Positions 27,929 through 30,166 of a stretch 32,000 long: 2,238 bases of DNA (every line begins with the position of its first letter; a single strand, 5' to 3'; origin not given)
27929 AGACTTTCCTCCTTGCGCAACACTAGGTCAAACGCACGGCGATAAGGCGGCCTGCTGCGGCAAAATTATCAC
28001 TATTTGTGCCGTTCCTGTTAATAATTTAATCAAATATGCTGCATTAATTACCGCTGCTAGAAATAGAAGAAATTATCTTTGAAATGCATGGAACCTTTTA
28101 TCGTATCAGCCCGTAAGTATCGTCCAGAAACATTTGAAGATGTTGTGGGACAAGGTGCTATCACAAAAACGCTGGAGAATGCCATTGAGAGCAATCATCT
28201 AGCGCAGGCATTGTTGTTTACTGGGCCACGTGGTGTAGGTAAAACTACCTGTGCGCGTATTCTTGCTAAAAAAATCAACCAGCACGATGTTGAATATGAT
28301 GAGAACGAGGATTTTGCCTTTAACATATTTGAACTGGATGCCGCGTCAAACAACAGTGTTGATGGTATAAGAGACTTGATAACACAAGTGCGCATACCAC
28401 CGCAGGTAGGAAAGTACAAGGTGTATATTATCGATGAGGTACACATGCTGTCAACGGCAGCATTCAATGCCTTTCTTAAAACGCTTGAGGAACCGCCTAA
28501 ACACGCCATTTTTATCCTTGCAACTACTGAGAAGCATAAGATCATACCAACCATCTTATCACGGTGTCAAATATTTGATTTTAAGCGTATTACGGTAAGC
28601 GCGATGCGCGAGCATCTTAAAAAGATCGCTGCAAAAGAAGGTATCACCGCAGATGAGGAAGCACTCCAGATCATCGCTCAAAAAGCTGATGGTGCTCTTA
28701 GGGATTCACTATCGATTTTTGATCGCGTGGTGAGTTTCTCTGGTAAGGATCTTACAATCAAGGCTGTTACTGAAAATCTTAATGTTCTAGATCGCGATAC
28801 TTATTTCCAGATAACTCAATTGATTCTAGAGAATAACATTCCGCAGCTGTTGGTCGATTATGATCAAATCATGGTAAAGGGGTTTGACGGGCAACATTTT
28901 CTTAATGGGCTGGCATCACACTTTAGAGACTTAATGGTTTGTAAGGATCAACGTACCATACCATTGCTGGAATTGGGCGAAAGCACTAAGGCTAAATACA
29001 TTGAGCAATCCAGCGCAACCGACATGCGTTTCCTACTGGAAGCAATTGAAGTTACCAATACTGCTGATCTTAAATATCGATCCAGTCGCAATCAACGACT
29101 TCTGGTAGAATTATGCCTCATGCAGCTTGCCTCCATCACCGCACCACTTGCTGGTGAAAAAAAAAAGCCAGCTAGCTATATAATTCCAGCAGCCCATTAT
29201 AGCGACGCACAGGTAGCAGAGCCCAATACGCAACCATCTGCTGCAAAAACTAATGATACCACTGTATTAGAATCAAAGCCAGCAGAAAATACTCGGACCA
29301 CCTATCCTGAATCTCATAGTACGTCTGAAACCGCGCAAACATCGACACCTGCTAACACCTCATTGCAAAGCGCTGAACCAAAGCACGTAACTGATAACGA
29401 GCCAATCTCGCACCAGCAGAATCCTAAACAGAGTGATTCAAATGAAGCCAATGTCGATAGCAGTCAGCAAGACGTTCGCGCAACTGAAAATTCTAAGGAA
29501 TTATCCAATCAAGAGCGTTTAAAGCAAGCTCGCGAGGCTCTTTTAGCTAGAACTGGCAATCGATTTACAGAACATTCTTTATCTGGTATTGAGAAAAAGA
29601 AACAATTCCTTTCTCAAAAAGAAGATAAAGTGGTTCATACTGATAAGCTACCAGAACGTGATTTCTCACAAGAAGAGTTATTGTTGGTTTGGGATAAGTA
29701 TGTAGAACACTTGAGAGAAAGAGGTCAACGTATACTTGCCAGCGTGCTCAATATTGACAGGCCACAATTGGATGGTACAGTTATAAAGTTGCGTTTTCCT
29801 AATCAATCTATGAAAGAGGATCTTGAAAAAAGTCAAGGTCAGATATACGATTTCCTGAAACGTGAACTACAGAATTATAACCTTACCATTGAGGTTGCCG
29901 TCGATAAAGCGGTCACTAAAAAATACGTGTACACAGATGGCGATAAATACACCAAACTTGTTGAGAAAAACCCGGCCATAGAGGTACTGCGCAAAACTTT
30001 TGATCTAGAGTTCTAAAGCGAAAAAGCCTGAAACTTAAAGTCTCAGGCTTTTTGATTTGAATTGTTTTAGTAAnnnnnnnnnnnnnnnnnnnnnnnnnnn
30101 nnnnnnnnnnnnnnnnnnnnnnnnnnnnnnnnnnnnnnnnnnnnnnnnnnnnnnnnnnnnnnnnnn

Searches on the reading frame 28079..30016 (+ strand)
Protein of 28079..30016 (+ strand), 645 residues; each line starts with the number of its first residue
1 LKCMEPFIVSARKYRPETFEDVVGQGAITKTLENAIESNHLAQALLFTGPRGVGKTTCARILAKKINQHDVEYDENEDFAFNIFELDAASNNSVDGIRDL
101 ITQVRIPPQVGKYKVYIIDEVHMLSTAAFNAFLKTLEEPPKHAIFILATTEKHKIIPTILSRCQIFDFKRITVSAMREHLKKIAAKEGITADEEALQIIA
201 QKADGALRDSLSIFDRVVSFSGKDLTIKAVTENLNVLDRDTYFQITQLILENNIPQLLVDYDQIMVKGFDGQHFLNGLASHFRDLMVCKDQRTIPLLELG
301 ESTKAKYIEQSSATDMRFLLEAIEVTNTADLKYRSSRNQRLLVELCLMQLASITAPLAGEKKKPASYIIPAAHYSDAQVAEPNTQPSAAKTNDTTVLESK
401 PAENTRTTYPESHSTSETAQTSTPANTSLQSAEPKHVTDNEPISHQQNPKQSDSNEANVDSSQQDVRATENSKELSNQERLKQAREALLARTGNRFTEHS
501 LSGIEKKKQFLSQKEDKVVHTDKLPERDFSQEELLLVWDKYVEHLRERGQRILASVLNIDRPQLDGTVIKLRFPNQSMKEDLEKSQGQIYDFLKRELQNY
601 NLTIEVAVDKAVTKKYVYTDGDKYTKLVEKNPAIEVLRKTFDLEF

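Call 9: search_protein_families(library=pfam, proteins=[window:28079-30016:+])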
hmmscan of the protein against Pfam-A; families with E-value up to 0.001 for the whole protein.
window:28079-30016:+ (645 aa): 14 families
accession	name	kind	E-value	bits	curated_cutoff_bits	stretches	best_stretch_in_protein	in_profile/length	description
PF13177.12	DNA_pol3_delta2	-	1.7e-35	122.8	27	1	25-171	2-160/161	DNA polymerase III, delta subunit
PF00004.35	AAA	-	9.4e-14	52.4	21.2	1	45-165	1-125/131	ATPase family associated with various cellular activities (AAA)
PF22608.2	DNAX_ATPase_lid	-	1.3e-12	47.8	27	1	177-222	3-48/49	DNA polymerase III clamp loader subunit, ATPase lid domain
PF13401.12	AAA_22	-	2e-07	31.8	27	1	42-150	5-123/130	AAA domain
PF05496.18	RuvB_N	-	2.3e-07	31.1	27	1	15-68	2-59/159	Holliday junction DNA helicase RuvB P-loop domain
PF13173.12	AAA_14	-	2.7e-07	31.1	27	1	43-140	3-88/129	AAA domain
PF03215.21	Rad17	-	9.5e-06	26.1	23.8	1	13-116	12-112/186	Rad17 P-loop domain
PF12169.13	DNA_pol3_gamma3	-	1.3e-05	25.5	24.4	1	228-353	4-130/143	DNA polymerase III subunits gamma and tau domain III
PF13604.12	AAA_30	-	2.1e-05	24.8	27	1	34-138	12-114/191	AAA domain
PF07728.20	AAA_5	-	2.8e-05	24.6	22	1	45-138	2-92/139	AAA domain (dynein-related subfamily)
PF21960.2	RCF1-5-like_lid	-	2.8e-05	24.4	27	1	180-211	3-35/43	RCF1/5-like, AAA+ ATPase lid domain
PF13191.12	AAA_16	-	0.00028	21.8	32.6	0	22-69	2-51/167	AAA ATPase domain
PF06068.19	TIP49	-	0.00034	20.3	23.8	0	32-68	39-76/347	TIP49 P-loop domain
PF20720.3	nSTAND3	-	0.00043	20.4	27.2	0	29-71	4-46/155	Novel STAND NTPase 3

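Call 50: find_homologous_proteins(query=window:28079-30016:+, max_evalue=1e-100)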
Query window:28079-30016:+ (645 aa): 8000 proteins with E <= 1e-100 among 8000 candidates; the best 120 are listed.
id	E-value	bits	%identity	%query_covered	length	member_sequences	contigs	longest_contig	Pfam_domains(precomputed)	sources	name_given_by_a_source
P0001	0.0e+0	1409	100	100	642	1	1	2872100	PF13173.13,PF12169.14,PF13604.13,PF00004.36,PF13401.13,PF22608.3,PF05496.19,PF13177.13,PF03215.22,PF28557.1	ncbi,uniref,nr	ncbi:DNA polymerase III subunit gamma/tau [Nonlabens ponticola]|uniref:DNA polymerase III subunit ga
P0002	2.2e-279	946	70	100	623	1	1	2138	PF13173.13,PF12169.14,PF00004.36,PF13401.13,PF22608.3,PF21960.3,PF05496.19,PF13177.13,PF07728.21,PF03215.22,PF28557.1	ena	-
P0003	7.1e-279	945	70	100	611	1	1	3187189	PF13173.13,PF12169.14,PF13604.13,PF00004.36,PF13401.13,PF22608.3,PF05496.19,PF13177.13,PF07728.21,PF03215.22,PF28557.1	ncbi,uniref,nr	ncbi:DNA polymerase III subunit gamma/tau [Nonlabens agnitus]|uniref:DNA polymerase III subunit gamm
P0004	8.5e-278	941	71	100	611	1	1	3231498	PF13173.13,PF12169.14,PF13604.13,PF00004.36,PF13401.13,PF22608.3,PF05496.19,PF13177.13,PF07728.21,PF03215.22,PF28557.1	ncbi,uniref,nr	ncbi:DNA polymerase III subunit gamma/tau [Nonlabens sp. YIK11]|uniref:DNA polymerase III subunit ga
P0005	2.2e-277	940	68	100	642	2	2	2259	PF13173.13,PF12169.14,PF00004.36,PF13401.13,PF22608.3,PF05496.19,PF13177.13,PF07728.21,PF03215.22,PF28557.1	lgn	-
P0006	2.4e-277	939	69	100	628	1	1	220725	PF13173.13,PF12169.14,PF00004.36,PF13401.13,PF22608.3,PF21960.3,PF05496.19,PF13177.13,PF07728.21,PF28557.1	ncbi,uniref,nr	ncbi:DNA polymerase III subunit gamma/tau [Nonlabens antarcticus]|uniref:DNA polymerase III subunit 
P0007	7.1e-276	935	68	100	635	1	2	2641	PF13173.13,PF12169.14,PF00004.36,PF13401.13,PF22608.3,PF05496.19,PF13177.13,PF03215.22,PF28557.1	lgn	-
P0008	5.7e-275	932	70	100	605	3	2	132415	PF13173.13,PF12169.14,PF13604.13,PF00004.36,PF13401.13,PF22608.3,PF05496.19,PF13177.13,PF07728.21,PF03215.22,PF28557.1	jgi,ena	-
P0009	3.2e-273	926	69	100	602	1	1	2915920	PF13173.13,PF12169.14,PF13604.13,PF00004.36,PF13401.13,PF22608.3,PF05496.19,PF13177.13,PF07728.21,PF03215.22,PF28557.1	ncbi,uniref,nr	ncbi:DNA polymerase III subunit gamma/tau [Nonlabens marinus]|uniref:DNA polymerase III subunit gamm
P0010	3.2e-273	926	69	100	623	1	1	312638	PF13173.13,PF21694.3,PF12169.14,PF13604.13,PF00004.36,PF13401.13,PF22608.3,PF05496.19,PF13177.13,PF07728.21,PF28557.1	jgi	jgi:DNA polymerase-3 subunit gamma/tau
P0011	4.0e-272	922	69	100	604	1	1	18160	PF13173.13,PF12169.14,PF00004.36,PF13401.13,PF22608.3,PF05496.19,PF13177.13,PF07728.21,PF28557.1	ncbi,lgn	-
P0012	5.5e-269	912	68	100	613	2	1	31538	PF13173.13,PF00004.36,PF13401.13,PF22608.3,PF05496.19,PF13177.13,PF07728.21,PF28557.1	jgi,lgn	jgi:DNA polymerase-3 subunit gamma/tau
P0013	6.2e-267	905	66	100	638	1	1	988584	PF13173.13,PF12169.14,PF00004.36,PF13401.13,PF22608.3,PF05496.19,PF13177.13,PF07728.21,PF03215.22,PF28557.1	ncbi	-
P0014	2.5e-262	890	67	100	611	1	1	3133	PF13173.13,PF00004.36,PF13401.13,PF22608.3,PF05496.19,PF13177.13,PF03215.22,PF28557.1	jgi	jgi:DNA polymerase-3 subunit gamma/tau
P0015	4.8e-260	882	66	100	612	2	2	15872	PF13173.13,PF12169.14,PF00004.36,PF13401.13,PF22608.3,PF05496.19,PF13177.13,PF03215.22,PF28557.1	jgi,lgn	jgi:DNA polymerase-3 subunit gamma/tau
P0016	6.2e-260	882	66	100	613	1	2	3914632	PF13173.13,PF12169.14,PF00004.36,PF13401.13,PF22608.3,PF05496.19,PF13177.13,PF28557.1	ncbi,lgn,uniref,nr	ncbi:DNA polymerase-3 subunit gamma/tau [Nonlabens dokdonensis]|uniref:DNA polymerase III subunit ga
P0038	1.5e-253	861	64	100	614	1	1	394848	PF13173.13,PF12169.14,PF00004.36,PF13401.13,PF22608.3,PF21960.3,PF05496.19,PF13177.13,PF28557.1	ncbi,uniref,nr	ncbi:DNA polymerase III subunit gamma/tau [Nonlabens xiamenensis]|uniref:DNA polymerase III subunit 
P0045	5.7e-243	826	63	100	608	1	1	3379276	PF13173.13,PF12169.14,PF00004.36,PF13401.13,PF22608.3,PF05496.19,PF13177.13,PF28557.1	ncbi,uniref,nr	ncbi:DNA polymerase III subunit gamma/tau [Nonlabens spongiae]|uniref:DNA polymerase III subunit gam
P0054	9.4e-240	815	63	100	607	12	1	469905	PF13173.13,PF12169.14,PF13604.13,PF00004.36,PF13401.13,PF22608.3,PF05496.19,PF13177.13,PF03215.22,PF28557.1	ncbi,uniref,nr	ncbi:DNA polymerase III subunit gamma/tau [Nonlabens tegetincola]|uniref:DNA polymerase III subunit 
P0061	8.6e-237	806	61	100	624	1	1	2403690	PF13173.13,PF13604.13,PF00004.36,PF13401.13,PF22608.3,PF05496.19,PF13177.13,PF07728.21,PF03215.22,PF28557.1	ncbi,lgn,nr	ncbi:DNA polymerase III gamma/tau subunit [Flavobacteria bacterium BBFL7]|nr:DNA polymerase III gamm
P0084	7.7e-224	763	76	59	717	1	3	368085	PF13173.13,PF12169.14,PF13604.13,PF00004.36,PF13401.13,PF22608.3,PF05496.19,PF13177.13,PF28557.1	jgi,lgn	jgi:DNA polymerase-3 subunit gamma/tau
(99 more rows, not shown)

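Call 51: find_encoding_contigs(protein=P0003, flank=10000, max_places=1)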
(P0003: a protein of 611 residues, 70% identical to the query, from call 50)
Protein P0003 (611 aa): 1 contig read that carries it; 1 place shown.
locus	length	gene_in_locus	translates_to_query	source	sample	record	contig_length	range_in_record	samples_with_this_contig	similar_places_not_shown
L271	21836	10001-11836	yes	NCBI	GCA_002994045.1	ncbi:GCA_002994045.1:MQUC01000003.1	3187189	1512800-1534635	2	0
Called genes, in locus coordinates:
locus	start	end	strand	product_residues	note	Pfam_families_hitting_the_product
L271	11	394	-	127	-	PF01925:TauE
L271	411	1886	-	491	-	PF13396:PLDc_N (faint), PF13091:PLDc_2, PF00614:PLDc (weak), PF13091:PLDc_2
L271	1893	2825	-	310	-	PF01464:SLT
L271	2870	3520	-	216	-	-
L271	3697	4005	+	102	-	PF14542:Acetyltransf_CG (weak)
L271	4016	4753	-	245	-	PF01128:IspD (faint), PF02348:CTP_transf_3, PF12804:NTP_transf_3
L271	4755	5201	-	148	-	-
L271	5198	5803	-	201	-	PF13548:DUF4126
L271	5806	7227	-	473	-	PF05970:PIF1, PF13604:AAA_30, PF01443:Viral_helicase1 (faint), PF13245:AAA_19, PF13538:UvrD_C_2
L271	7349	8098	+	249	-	-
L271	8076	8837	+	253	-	PF12864:DUF3822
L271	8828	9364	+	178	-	PF03602:Cons_hypoth95, PF05175:MTS, PF02086:MethyltransfD12 (faint), PF13847:Methyltransf_31 (weak), PF13649:Methyltransf_25 (weak)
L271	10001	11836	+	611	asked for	PF05496:RuvB_N (weak), PF13173:AAA_14 (weak), PF13177:DNA_pol3_delta2, PF13401:AAA_22 (weak), PF13604:AAA_30 (weak), PF00004:AAA, PF22608:DNAX_ATPase_lid, PF28557:DUF8439, +3 more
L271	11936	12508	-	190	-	PF13505:OMP_b-brl, PF13568:OMP_b-brl_2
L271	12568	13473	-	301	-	PF02541:Ppx-GppA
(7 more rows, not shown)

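Call 52: find_encoding_contigs(protein=P0006, flank=10000, max_places=1)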
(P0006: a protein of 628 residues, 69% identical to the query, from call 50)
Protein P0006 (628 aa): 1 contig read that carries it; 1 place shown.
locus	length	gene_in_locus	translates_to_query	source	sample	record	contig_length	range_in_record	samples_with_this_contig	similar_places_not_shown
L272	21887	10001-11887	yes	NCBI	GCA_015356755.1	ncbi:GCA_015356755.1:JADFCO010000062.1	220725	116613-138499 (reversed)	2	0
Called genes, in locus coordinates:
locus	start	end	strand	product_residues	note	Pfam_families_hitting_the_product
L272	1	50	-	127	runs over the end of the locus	PF01925:TauE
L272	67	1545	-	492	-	PF13091:PLDc_2, PF00614:PLDc (faint), PF13091:PLDc_2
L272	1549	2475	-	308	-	PF01464:SLT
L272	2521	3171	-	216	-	-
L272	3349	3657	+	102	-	PF14542:Acetyltransf_CG (weak)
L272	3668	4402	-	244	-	PF02348:CTP_transf_3, PF12804:NTP_transf_3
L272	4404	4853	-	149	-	-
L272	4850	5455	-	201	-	PF13548:DUF4126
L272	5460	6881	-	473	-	PF05970:PIF1, PF13604:AAA_30, PF01443:Viral_helicase1 (faint), PF13245:AAA_19, PF13538:UvrD_C_2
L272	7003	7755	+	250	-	-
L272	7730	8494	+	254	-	PF12864:DUF3822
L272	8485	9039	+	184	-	PF03602:Cons_hypoth95, PF05175:MTS, PF13847:Methyltransf_31 (weak), PF13649:Methyltransf_25 (weak)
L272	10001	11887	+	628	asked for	PF05496:RuvB_N (weak), PF13173:AAA_14 (weak), PF13177:DNA_pol3_delta2, PF13401:AAA_22 (weak), PF00004:AAA, PF07728:AAA_5 (weak), PF22608:DNAX_ATPase_lid, PF28557:DUF8439, +2 more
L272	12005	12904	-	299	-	PF02541:Ppx-GppA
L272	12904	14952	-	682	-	PF13089:PP_kinase_N, PF02503:PP_kinase, PF17941:PP_kinase_C_1, PF13091:PLDc_2 (weak), PF13090:PP_kinase_C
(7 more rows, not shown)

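Call 53: find_encoding_contigs(protein=P0009, flank=10000, max_places=1)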
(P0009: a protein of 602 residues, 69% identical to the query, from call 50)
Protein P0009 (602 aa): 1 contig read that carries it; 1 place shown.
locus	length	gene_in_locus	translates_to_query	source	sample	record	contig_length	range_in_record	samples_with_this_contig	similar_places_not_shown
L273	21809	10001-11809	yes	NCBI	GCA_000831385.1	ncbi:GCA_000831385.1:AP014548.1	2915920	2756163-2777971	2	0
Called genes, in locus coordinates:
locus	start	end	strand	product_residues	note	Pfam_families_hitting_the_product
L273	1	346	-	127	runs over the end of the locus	PF01925:TauE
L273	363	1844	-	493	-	PF13091:PLDc_2, PF00614:PLDc (weak), PF13091:PLDc_2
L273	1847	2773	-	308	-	PF01464:SLT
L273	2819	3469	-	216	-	PF12697:Abhydrolase_6 (weak)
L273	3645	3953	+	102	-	PF14542:Acetyltransf_CG (weak)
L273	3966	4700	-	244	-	PF01128:IspD (weak), PF02348:CTP_transf_3, PF12804:NTP_transf_3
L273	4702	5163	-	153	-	-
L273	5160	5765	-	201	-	PF13548:DUF4126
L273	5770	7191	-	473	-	PF05970:PIF1, PF13604:AAA_30, PF01443:Viral_helicase1 (faint), PF13245:AAA_19, PF13538:UvrD_C_2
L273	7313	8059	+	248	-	-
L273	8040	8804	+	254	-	PF12864:DUF3822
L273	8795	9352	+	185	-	PF03602:Cons_hypoth95, PF05175:MTS (weak), PF02086:MethyltransfD12 (faint), PF13649:Methyltransf_25 (faint)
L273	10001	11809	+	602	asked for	PF05496:RuvB_N (weak), PF13177:DNA_pol3_delta2, PF13401:AAA_22 (weak), PF13604:AAA_30 (weak), PF00004:AAA, PF13173:AAA_14 (weak), PF22608:DNAX_ATPase_lid, PF28557:DUF8439, +3 more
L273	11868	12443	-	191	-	PF13505:OMP_b-brl, PF13568:OMP_b-brl_2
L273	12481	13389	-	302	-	PF02541:Ppx-GppA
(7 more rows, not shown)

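Call 54: find_encoding_contigs(protein=P0016, flank=10000, max_places=1)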
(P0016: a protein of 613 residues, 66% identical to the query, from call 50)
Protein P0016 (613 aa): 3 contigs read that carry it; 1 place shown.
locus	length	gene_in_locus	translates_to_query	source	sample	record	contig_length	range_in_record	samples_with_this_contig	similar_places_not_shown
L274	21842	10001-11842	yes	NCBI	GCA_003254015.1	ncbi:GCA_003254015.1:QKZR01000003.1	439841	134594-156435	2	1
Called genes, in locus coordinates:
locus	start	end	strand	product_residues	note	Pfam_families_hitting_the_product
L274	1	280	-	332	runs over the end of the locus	PF01464:SLT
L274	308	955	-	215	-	-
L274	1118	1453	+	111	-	-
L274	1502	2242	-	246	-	PF02348:CTP_transf_3, PF12804:NTP_transf_3 (weak)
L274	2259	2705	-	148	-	-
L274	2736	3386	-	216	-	-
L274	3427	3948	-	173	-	PF16473:Rv2179c-like (weak)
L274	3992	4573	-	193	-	PF13548:DUF4126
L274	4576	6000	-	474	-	PF05970:PIF1, PF13604:AAA_30, PF13245:AAA_19, PF13538:UvrD_C_2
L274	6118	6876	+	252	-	-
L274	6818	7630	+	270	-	PF12864:DUF3822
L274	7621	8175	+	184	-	PF03602:Cons_hypoth95, PF05175:MTS, PF02086:MethyltransfD12 (faint), PF13847:Methyltransf_31 (weak), PF13649:Methyltransf_25 (weak)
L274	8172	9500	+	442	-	PF01546:Peptidase_M20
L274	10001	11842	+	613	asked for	PF05496:RuvB_N (weak), PF13173:AAA_14 (weak), PF13177:DNA_pol3_delta2, PF13401:AAA_22 (faint), PF00004:AAA, PF22608:DNAX_ATPase_lid, PF12169:DNA_pol3_gamma3 (weak), PF28557:DUF8439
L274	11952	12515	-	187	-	PF13505:OMP_b-brl, PF13568:OMP_b-brl_2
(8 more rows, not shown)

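Call 55: find_encoding_contigs(protein=P0038, flank=10000, max_places=1)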
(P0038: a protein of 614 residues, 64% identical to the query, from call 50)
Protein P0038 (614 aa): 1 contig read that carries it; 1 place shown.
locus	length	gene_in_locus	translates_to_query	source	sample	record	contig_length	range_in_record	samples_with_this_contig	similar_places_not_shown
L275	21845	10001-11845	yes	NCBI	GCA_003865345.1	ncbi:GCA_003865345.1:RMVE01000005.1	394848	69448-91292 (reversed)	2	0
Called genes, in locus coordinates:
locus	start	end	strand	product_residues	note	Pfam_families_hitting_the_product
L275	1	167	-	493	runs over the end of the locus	PF13396:PLDc_N (faint), PF13091:PLDc_2, PF00614:PLDc (weak)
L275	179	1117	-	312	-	PF01464:SLT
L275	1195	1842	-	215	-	PF00561:Abhydrolase_1 (faint)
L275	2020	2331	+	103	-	PF14542:Acetyltransf_CG (weak)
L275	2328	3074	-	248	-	PF02348:CTP_transf_3, PF12804:NTP_transf_3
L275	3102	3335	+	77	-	-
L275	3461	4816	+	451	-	PF22842:Pel9A-like_beta_helix, PF18962:Por_Secre_tail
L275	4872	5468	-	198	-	PF13548:DUF4126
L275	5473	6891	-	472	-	PF05970:PIF1, PF13604:AAA_30, PF25199:nSTAND_NTPase5 (faint), PF01443:Viral_helicase1 (faint), PF13245:AAA_19, PF13538:UvrD_C_2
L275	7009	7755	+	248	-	-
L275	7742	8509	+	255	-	PF12864:DUF3822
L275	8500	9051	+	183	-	PF03602:Cons_hypoth95, PF05175:MTS, PF02086:MethyltransfD12 (faint), PF13847:Methyltransf_31, PF13649:Methyltransf_25 (weak)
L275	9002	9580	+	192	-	PF22599:SecDF_P1_head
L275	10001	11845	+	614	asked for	PF05496:RuvB_N (weak), PF13173:AAA_14 (weak), PF13177:DNA_pol3_delta2, PF13401:AAA_22 (faint), PF00004:AAA, PF22608:DNAX_ATPase_lid, PF12169:DNA_pol3_gamma3 (weak), PF28557:DUF8439, +1 more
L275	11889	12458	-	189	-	PF13505:OMP_b-brl, PF13568:OMP_b-brl_2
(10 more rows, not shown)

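Call 56: find_encoding_contigs(protein=P0045, flank=10000, max_places=1)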
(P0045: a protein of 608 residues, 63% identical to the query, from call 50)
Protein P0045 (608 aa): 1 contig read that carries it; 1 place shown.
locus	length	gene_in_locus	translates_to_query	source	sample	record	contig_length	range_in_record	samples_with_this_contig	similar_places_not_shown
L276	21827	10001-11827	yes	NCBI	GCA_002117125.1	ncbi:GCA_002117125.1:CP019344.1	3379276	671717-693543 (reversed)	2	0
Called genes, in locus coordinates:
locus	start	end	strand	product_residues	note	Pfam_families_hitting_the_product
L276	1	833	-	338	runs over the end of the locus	PF03631:Virul_fac_BrkB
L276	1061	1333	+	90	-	PF05973:Gp49 (weak)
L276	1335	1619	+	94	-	PF21716:dnstrm_HI1420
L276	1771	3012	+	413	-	PF12704:MacB_PCD, PF02687:FtsX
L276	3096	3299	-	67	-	-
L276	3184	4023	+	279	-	-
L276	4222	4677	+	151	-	PF01797:Y1_Tnp (weak)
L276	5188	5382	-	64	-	-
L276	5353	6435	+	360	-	PF01571:GCV_T, PF08669:GCV_T_C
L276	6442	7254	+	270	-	PF01370:Epimerase, PF04321:RmlD_sub_bind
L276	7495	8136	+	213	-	-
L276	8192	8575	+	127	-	-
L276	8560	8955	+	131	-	-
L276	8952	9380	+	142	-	-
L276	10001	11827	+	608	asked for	PF05496:RuvB_N (weak), PF13177:DNA_pol3_delta2, PF13401:AAA_22 (faint), PF00004:AAA, PF13173:AAA_14 (weak), PF22608:DNAX_ATPase_lid, PF12169:DNA_pol3_gamma3, PF28557:DUF8439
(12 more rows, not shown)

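Call 57: find_encoding_contigs(protein=P0054, flank=10000, max_places=1)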
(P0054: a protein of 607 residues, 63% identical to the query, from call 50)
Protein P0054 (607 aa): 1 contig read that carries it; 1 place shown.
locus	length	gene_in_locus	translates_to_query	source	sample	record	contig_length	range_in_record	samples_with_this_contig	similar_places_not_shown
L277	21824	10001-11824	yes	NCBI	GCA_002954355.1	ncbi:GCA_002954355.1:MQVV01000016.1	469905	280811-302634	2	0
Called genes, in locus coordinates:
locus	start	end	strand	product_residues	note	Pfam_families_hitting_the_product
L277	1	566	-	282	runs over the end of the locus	PF11138:DUF2911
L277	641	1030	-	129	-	PF01925:TauE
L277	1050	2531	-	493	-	PF13396:PLDc_N (faint), PF13091:PLDc_2, PF00614:PLDc (weak), PF13091:PLDc_2, PF00614:PLDc (weak)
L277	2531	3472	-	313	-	PF01464:SLT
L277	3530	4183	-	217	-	-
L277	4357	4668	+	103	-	-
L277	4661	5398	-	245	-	PF01128:IspD (faint), PF02348:CTP_transf_3, PF12804:NTP_transf_3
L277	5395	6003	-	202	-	PF13548:DUF4126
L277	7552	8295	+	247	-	-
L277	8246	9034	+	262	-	PF12864:DUF3822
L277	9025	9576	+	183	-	PF03602:Cons_hypoth95, PF05175:MTS, PF13649:Methyltransf_25 (weak)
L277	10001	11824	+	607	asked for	PF03215:Rad17 (weak), PF05496:RuvB_N (weak), PF13177:DNA_pol3_delta2, PF00004:AAA, PF13173:AAA_14 (weak), PF22608:DNAX_ATPase_lid, PF12169:DNA_pol3_gamma3, PF28557:DUF8439, +2 more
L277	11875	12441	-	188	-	PF13505:OMP_b-brl, PF13568:OMP_b-brl_2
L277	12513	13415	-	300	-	PF02541:Ppx-GppA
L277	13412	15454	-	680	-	PF13089:PP_kinase_N, PF02503:PP_kinase, PF17941:PP_kinase_C_1, PF13091:PLDc_2 (weak), PF13090:PP_kinase_C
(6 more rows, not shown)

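Call 58: find_encoding_contigs(protein=P0084, flank=10000, max_places=1)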
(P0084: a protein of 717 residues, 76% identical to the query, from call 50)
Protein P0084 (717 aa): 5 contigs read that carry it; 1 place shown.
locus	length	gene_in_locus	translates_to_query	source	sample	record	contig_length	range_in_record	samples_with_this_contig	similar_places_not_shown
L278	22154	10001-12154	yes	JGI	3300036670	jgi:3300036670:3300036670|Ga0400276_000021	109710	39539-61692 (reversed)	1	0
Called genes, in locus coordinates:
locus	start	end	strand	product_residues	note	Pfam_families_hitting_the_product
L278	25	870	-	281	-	PF11138:DUF2911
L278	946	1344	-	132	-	PF01925:TauE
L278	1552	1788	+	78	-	-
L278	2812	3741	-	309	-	PF01464:SLT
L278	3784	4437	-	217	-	PF12697:Abhydrolase_6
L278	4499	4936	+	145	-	-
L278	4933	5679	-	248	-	PF02348:CTP_transf_3, PF12804:NTP_transf_3 (weak)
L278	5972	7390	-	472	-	PF05970:PIF1, PF13245:AAA_19, PF13604:AAA_30, PF13538:UvrD_C_2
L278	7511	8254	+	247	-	-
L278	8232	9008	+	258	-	PF12864:DUF3822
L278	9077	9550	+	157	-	PF02086:MethyltransfD12 (faint), PF03602:Cons_hypoth95, PF05175:MTS, PF13847:Methyltransf_31, PF13649:Methyltransf_25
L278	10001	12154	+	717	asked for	PF05496:RuvB_N (weak), PF13177:DNA_pol3_delta2, PF00004:AAA, PF13173:AAA_14 (weak), PF13401:AAA_22 (faint), PF22608:DNAX_ATPase_lid, PF12169:DNA_pol3_gamma3, PF28557:DUF8439, +1 more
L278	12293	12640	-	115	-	PF13568:OMP_b-brl_2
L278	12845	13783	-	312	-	PF02541:Ppx-GppA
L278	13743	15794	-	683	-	PF13089:PP_kinase_N, PF13091:PLDc_2 (faint), PF02503:PP_kinase, PF17941:PP_kinase_C_1, PF13090:PP_kinase_C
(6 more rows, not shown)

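Call 60: find_encoding_contigs(protein=P0001, flank=10000, max_places=1)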
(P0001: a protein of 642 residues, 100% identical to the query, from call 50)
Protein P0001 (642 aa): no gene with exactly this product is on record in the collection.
